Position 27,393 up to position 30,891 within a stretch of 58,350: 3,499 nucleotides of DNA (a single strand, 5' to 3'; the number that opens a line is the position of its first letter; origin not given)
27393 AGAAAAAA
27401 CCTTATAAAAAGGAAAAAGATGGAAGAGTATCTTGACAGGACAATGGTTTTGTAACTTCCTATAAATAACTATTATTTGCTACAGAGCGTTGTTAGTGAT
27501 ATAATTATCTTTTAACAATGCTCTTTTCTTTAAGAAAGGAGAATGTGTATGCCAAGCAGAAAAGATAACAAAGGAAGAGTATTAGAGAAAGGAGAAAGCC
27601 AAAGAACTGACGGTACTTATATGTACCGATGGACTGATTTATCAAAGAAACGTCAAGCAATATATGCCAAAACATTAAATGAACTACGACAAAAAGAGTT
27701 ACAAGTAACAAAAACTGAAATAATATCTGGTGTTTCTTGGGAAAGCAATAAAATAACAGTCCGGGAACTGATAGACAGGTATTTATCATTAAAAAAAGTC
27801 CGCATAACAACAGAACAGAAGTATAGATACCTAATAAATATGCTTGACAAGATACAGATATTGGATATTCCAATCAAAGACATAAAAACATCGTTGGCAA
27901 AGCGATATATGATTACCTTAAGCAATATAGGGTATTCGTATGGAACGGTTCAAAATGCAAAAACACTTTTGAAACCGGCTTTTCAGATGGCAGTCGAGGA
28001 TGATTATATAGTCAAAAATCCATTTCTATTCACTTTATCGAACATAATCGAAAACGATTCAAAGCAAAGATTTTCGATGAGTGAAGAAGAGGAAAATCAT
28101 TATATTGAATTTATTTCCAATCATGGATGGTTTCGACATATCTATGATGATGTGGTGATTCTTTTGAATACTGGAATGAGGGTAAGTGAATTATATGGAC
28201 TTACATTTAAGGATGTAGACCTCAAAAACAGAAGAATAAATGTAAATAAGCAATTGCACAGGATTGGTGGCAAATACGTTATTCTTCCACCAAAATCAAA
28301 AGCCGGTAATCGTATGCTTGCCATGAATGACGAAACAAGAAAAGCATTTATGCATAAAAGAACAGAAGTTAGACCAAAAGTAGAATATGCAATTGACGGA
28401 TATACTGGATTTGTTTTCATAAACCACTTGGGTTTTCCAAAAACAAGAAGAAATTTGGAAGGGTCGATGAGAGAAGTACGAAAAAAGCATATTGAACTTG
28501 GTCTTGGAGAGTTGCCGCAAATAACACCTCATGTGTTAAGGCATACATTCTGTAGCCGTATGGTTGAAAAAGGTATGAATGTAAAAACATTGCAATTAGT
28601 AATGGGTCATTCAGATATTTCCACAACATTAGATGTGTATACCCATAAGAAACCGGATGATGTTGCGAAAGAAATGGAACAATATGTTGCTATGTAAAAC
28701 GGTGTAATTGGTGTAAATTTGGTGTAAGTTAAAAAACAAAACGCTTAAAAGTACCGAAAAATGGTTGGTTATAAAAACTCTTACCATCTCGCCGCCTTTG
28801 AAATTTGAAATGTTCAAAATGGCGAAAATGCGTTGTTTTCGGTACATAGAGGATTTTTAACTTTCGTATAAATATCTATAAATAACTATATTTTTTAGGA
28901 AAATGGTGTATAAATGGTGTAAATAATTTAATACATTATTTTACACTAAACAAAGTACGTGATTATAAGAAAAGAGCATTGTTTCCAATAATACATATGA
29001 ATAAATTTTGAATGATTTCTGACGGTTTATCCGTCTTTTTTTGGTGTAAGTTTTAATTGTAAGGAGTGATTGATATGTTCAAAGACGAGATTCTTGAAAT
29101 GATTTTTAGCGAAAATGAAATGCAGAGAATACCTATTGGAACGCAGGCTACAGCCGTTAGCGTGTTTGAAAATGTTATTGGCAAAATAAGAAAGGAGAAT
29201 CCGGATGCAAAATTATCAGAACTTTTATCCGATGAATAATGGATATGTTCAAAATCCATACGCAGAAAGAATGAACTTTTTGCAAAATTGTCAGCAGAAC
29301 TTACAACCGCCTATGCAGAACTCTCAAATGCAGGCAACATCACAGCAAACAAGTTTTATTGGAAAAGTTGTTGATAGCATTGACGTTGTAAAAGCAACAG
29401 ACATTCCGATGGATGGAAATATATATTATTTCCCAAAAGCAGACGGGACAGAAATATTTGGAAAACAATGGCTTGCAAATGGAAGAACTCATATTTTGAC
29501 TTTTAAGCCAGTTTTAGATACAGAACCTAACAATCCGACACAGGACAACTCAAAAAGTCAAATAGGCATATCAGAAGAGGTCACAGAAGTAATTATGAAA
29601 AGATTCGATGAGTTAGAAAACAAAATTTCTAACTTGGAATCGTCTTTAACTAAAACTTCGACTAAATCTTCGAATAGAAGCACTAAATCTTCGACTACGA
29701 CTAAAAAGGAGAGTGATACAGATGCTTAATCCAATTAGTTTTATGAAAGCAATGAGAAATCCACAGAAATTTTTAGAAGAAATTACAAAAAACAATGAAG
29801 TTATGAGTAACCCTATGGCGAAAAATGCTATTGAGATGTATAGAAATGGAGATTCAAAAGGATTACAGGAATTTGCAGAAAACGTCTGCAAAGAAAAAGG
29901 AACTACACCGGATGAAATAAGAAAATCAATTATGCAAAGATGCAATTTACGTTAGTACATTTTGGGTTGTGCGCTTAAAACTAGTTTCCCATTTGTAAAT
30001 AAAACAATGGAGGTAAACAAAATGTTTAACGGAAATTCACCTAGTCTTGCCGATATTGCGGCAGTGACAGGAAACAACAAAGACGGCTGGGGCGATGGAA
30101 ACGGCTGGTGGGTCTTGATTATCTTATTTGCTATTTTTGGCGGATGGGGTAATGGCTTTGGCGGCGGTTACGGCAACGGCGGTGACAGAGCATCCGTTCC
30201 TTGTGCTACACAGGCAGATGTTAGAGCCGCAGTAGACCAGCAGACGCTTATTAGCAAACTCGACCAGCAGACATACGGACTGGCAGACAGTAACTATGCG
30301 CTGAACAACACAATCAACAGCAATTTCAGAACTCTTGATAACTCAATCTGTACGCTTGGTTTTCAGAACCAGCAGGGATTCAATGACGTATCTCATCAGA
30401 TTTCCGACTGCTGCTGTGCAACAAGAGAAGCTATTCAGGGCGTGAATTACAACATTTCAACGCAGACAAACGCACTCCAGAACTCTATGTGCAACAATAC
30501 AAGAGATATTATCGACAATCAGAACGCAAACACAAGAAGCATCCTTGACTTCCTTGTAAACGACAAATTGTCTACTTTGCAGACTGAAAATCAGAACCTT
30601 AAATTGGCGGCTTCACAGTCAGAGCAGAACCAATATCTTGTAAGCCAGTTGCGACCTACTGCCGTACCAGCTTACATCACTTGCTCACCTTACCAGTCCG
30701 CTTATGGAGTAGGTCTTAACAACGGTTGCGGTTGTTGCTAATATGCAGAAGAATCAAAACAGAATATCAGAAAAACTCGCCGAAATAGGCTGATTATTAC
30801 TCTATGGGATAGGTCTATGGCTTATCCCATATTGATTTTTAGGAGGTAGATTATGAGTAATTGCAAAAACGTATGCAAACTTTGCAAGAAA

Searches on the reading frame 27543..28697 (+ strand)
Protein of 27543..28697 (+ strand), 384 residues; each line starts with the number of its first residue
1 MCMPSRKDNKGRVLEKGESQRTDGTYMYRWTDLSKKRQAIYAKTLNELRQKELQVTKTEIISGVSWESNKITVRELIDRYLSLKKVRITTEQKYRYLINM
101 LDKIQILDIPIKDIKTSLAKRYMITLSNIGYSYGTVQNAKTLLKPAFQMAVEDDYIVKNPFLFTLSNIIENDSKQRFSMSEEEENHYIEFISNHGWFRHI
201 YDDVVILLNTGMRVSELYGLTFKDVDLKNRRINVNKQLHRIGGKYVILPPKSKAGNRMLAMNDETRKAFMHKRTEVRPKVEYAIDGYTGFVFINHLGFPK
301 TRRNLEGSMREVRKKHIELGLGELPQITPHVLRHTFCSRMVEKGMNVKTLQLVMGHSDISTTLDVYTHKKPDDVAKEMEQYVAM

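Call 16: search_protein_families(library=phrogs, proteins=[window:27543-28697:+], max_evalue=0.00001)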
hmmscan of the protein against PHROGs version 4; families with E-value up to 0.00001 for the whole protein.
window:27543-28697:+ (384 aa): 5 families
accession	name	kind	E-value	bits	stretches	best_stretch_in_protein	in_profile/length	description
phrog_1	-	integration and excision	3e-61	209.4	1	19-381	117-447/611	integrase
phrog_216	-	integration and excision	2.2e-32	113.4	1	137-380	16-235/301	integrase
phrog_7685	-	integration and excision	3.5e-13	50.6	1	289-372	151-226/240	integrase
phrog_7269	-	integration and excision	1.5e-09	38.6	1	326-380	27-80/89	integrase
phrog_23271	-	unknown function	4.6e-06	27.5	0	326-370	8-51/67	-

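Call 24: search_protein_families(library=ncbifam, proteins=[window:27543-28697:+], max_evalue=0.01)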
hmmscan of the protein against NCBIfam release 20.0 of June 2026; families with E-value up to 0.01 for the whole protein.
window:27543-28697:+ (384 aa): 12 families
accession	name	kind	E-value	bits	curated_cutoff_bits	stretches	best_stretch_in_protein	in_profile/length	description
NF040815.2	recomb_XerA_Arch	equivalog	7.9e-25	87.9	220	1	80-376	6-261/263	site-specific tyrosine recombinase/integron integrase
TIGR02224.1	recomb_XerC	equivalog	1e-22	80.9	335.15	1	94-376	21-284/295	tyrosine recombinase XerC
TIGR02225.1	recomb_XerD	equivalog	2.9e-22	79.3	329.6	1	89-379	16-284/290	site-specific tyrosine recombinase XerD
NF001399.0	PRK00283.1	subfamily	4e-22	78.8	279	1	90-377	26-291/300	tyrosine recombinase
TIGR02249.1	integrase_gron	subfamily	1.2e-14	54.4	265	1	325-369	257-300/315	integron integrase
NF002331.0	PRK01287.1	subfamily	2.5e-11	43.2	371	1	206-368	170-311/365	site-specific tyrosine recombinase XerC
NF003462.0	PRK05084.1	equivalog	3.1e-11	42.6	267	1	205-380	202-355/360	tyrosine recombinase XerS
NF007371.0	PRK09871.1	subfamily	1.4e-10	41.1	222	1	204-364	32-170/198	tyrosine-type DNA invertase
NF011946.0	PRK15417.1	equivalog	3.4e-10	39.6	435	1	326-368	273-314/337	integron integrase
NF040693.1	recomb_GmtY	equivalog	1.4e-08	34.4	340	1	290-378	352-441/441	gamma-mobile-trio recombinase GmtY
NF007370.0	PRK09870.1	subfamily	1.3e-05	25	221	1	171-363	5-174/200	tyrosine-type DNA invertase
NF041502.1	integrase_1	equivalog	0.0036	16.1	350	0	321-383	313-373/484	site-specific integrase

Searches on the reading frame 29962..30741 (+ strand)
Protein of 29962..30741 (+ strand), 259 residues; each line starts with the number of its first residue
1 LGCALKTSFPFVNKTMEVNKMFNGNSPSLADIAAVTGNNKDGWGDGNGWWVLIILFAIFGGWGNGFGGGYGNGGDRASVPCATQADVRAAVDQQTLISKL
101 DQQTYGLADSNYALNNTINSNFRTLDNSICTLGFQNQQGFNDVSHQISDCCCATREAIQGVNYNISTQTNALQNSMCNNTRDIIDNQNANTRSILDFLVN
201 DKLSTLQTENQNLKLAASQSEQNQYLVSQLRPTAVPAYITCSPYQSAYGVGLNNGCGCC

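Call 16: search_protein_families(library=phrogs, proteins=[window:29962-30741:+], max_evalue=0.00001)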
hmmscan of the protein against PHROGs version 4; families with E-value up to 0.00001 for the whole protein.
window:29962-30741:+ (259 aa): 2 families
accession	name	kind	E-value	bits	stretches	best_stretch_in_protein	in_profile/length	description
phrog_16490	-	unknown function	2.9e-44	152.8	1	32-230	15-225/286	-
phrog_9288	-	unknown function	5.8e-08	33.7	1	59-229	30-210/234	-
